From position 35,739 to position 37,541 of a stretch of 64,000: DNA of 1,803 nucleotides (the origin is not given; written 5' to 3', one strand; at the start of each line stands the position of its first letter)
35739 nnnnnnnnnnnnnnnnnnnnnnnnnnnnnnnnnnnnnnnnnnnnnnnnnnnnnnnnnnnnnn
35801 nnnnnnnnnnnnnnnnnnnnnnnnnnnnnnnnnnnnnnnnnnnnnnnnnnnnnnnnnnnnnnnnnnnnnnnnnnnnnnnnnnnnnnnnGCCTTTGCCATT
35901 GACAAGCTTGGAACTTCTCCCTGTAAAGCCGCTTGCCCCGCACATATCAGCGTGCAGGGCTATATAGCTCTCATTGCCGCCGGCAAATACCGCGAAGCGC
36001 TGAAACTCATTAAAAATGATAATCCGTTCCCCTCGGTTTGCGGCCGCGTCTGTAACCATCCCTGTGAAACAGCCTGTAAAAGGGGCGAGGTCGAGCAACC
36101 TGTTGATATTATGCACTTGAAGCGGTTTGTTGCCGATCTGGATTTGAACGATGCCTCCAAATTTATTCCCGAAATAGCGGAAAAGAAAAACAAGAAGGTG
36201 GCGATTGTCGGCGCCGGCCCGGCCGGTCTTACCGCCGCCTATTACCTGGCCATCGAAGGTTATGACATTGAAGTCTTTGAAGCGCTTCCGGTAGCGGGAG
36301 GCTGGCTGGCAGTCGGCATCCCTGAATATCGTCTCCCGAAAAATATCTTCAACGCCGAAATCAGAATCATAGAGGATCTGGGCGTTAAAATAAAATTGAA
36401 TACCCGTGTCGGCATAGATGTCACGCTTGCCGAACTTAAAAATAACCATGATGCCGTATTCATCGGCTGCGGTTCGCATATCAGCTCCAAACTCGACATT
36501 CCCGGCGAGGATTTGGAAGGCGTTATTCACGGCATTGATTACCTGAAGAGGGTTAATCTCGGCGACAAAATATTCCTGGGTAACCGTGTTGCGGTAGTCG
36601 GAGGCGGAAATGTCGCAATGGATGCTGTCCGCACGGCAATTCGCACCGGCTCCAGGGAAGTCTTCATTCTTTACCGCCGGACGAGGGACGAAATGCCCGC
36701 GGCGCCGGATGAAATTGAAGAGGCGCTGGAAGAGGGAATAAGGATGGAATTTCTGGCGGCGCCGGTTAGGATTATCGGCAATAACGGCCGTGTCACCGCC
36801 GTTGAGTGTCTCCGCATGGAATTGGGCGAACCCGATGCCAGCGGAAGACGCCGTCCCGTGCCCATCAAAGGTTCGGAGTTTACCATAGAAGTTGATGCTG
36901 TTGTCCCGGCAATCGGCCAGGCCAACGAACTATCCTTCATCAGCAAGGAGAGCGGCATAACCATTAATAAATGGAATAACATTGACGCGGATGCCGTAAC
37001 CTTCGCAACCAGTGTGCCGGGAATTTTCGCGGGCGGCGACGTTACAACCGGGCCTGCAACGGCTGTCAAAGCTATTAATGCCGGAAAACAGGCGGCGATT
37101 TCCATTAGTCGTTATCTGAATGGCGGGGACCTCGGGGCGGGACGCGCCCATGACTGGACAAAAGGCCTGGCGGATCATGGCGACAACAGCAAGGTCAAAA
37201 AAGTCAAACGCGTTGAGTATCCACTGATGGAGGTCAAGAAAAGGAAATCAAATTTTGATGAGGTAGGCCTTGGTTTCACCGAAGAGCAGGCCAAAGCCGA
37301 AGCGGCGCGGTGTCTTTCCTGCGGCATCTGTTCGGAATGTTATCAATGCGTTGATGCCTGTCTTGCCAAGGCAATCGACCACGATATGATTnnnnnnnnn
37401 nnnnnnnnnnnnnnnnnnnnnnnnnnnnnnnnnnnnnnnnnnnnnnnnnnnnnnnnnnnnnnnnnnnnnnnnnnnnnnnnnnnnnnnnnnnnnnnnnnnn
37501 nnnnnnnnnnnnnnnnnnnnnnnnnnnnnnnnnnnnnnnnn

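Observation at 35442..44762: Rearranged Flx/Hdr-type seven-gene cluster with two independent NAD(P)H-binding modules and no hydrogenase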

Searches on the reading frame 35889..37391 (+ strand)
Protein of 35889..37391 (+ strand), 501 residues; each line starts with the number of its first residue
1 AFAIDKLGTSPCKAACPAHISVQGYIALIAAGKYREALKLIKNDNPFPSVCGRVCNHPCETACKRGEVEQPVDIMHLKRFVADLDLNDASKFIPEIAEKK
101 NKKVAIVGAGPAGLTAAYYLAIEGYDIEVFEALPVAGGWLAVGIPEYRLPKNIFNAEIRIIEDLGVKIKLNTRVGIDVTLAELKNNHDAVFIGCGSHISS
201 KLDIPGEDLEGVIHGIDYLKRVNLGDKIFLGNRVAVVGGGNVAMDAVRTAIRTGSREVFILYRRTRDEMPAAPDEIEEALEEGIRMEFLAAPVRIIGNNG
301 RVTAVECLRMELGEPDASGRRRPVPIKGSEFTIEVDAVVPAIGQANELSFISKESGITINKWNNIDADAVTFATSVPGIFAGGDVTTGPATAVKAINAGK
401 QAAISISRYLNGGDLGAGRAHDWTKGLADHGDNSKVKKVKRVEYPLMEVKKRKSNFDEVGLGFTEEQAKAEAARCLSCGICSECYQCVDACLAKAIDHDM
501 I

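Call 46: search_solved_structures(query=window:35889-37391:+, max_evalue=1e-40, show_alignments=5)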
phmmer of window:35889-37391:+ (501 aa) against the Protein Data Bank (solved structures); distinct sequences matched with E-value up to 1e-40: 12.
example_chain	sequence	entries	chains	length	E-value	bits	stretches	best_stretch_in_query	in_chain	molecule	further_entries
9bov_A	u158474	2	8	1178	2.2e-148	498.1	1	10-487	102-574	Molybdopterin oxidoreductase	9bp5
9n5u_A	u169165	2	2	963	4.4e-134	451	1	10-412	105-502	NfnA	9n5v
8oh5_C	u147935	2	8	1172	5.9e-133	447.2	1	10-488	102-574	Formate dehydrogenase-O, major subunit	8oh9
4ylf_B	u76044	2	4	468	7.1e-115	387.6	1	9-412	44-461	Dihydropyrimidine dehydrogenase subunit A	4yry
5jca_L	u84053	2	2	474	1.5e-102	347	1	10-411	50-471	NADH-dependent Ferredoxin:NADP Oxidoreductase (NfnI) subunit alpha | NADH-dependent Ferredoxin:NADP Oxidoreductase subunit alpha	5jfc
5vj7_A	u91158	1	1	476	5.2e-88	299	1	10-411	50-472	Oxidoreductase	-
6s6s_G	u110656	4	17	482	1.6e-70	241.4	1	12-410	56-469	Glutamate synthase [NADPH] small chain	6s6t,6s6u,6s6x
2vdc_G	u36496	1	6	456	1e-69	238.6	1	7-410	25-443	GLUTAMATE SYNTHASE [NADPH] SMALL CHAIN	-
7mfm_I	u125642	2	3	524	1.6e-53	185.2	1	14-418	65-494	Glutamate synthase (NADPH) small chain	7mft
7m31_A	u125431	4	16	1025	2.5e-49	171.4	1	6-412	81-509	Dihydropyrimidine dehydrogenase [NADP(+)]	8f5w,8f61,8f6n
1h7x_A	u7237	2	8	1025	2.5e-49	171.4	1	6-412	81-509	DIHYDROPYRIMIDINE DEHYDROGENASE | Dihydropyrimidine dehydrogenase [NADP(+)]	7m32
1gt8_A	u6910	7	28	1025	2.6e-49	171.4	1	6-412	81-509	DIHYDROPYRIMIDINE DEHYDROGENASE | Dihydropyrimidine dehydrogenase [NADP(+)]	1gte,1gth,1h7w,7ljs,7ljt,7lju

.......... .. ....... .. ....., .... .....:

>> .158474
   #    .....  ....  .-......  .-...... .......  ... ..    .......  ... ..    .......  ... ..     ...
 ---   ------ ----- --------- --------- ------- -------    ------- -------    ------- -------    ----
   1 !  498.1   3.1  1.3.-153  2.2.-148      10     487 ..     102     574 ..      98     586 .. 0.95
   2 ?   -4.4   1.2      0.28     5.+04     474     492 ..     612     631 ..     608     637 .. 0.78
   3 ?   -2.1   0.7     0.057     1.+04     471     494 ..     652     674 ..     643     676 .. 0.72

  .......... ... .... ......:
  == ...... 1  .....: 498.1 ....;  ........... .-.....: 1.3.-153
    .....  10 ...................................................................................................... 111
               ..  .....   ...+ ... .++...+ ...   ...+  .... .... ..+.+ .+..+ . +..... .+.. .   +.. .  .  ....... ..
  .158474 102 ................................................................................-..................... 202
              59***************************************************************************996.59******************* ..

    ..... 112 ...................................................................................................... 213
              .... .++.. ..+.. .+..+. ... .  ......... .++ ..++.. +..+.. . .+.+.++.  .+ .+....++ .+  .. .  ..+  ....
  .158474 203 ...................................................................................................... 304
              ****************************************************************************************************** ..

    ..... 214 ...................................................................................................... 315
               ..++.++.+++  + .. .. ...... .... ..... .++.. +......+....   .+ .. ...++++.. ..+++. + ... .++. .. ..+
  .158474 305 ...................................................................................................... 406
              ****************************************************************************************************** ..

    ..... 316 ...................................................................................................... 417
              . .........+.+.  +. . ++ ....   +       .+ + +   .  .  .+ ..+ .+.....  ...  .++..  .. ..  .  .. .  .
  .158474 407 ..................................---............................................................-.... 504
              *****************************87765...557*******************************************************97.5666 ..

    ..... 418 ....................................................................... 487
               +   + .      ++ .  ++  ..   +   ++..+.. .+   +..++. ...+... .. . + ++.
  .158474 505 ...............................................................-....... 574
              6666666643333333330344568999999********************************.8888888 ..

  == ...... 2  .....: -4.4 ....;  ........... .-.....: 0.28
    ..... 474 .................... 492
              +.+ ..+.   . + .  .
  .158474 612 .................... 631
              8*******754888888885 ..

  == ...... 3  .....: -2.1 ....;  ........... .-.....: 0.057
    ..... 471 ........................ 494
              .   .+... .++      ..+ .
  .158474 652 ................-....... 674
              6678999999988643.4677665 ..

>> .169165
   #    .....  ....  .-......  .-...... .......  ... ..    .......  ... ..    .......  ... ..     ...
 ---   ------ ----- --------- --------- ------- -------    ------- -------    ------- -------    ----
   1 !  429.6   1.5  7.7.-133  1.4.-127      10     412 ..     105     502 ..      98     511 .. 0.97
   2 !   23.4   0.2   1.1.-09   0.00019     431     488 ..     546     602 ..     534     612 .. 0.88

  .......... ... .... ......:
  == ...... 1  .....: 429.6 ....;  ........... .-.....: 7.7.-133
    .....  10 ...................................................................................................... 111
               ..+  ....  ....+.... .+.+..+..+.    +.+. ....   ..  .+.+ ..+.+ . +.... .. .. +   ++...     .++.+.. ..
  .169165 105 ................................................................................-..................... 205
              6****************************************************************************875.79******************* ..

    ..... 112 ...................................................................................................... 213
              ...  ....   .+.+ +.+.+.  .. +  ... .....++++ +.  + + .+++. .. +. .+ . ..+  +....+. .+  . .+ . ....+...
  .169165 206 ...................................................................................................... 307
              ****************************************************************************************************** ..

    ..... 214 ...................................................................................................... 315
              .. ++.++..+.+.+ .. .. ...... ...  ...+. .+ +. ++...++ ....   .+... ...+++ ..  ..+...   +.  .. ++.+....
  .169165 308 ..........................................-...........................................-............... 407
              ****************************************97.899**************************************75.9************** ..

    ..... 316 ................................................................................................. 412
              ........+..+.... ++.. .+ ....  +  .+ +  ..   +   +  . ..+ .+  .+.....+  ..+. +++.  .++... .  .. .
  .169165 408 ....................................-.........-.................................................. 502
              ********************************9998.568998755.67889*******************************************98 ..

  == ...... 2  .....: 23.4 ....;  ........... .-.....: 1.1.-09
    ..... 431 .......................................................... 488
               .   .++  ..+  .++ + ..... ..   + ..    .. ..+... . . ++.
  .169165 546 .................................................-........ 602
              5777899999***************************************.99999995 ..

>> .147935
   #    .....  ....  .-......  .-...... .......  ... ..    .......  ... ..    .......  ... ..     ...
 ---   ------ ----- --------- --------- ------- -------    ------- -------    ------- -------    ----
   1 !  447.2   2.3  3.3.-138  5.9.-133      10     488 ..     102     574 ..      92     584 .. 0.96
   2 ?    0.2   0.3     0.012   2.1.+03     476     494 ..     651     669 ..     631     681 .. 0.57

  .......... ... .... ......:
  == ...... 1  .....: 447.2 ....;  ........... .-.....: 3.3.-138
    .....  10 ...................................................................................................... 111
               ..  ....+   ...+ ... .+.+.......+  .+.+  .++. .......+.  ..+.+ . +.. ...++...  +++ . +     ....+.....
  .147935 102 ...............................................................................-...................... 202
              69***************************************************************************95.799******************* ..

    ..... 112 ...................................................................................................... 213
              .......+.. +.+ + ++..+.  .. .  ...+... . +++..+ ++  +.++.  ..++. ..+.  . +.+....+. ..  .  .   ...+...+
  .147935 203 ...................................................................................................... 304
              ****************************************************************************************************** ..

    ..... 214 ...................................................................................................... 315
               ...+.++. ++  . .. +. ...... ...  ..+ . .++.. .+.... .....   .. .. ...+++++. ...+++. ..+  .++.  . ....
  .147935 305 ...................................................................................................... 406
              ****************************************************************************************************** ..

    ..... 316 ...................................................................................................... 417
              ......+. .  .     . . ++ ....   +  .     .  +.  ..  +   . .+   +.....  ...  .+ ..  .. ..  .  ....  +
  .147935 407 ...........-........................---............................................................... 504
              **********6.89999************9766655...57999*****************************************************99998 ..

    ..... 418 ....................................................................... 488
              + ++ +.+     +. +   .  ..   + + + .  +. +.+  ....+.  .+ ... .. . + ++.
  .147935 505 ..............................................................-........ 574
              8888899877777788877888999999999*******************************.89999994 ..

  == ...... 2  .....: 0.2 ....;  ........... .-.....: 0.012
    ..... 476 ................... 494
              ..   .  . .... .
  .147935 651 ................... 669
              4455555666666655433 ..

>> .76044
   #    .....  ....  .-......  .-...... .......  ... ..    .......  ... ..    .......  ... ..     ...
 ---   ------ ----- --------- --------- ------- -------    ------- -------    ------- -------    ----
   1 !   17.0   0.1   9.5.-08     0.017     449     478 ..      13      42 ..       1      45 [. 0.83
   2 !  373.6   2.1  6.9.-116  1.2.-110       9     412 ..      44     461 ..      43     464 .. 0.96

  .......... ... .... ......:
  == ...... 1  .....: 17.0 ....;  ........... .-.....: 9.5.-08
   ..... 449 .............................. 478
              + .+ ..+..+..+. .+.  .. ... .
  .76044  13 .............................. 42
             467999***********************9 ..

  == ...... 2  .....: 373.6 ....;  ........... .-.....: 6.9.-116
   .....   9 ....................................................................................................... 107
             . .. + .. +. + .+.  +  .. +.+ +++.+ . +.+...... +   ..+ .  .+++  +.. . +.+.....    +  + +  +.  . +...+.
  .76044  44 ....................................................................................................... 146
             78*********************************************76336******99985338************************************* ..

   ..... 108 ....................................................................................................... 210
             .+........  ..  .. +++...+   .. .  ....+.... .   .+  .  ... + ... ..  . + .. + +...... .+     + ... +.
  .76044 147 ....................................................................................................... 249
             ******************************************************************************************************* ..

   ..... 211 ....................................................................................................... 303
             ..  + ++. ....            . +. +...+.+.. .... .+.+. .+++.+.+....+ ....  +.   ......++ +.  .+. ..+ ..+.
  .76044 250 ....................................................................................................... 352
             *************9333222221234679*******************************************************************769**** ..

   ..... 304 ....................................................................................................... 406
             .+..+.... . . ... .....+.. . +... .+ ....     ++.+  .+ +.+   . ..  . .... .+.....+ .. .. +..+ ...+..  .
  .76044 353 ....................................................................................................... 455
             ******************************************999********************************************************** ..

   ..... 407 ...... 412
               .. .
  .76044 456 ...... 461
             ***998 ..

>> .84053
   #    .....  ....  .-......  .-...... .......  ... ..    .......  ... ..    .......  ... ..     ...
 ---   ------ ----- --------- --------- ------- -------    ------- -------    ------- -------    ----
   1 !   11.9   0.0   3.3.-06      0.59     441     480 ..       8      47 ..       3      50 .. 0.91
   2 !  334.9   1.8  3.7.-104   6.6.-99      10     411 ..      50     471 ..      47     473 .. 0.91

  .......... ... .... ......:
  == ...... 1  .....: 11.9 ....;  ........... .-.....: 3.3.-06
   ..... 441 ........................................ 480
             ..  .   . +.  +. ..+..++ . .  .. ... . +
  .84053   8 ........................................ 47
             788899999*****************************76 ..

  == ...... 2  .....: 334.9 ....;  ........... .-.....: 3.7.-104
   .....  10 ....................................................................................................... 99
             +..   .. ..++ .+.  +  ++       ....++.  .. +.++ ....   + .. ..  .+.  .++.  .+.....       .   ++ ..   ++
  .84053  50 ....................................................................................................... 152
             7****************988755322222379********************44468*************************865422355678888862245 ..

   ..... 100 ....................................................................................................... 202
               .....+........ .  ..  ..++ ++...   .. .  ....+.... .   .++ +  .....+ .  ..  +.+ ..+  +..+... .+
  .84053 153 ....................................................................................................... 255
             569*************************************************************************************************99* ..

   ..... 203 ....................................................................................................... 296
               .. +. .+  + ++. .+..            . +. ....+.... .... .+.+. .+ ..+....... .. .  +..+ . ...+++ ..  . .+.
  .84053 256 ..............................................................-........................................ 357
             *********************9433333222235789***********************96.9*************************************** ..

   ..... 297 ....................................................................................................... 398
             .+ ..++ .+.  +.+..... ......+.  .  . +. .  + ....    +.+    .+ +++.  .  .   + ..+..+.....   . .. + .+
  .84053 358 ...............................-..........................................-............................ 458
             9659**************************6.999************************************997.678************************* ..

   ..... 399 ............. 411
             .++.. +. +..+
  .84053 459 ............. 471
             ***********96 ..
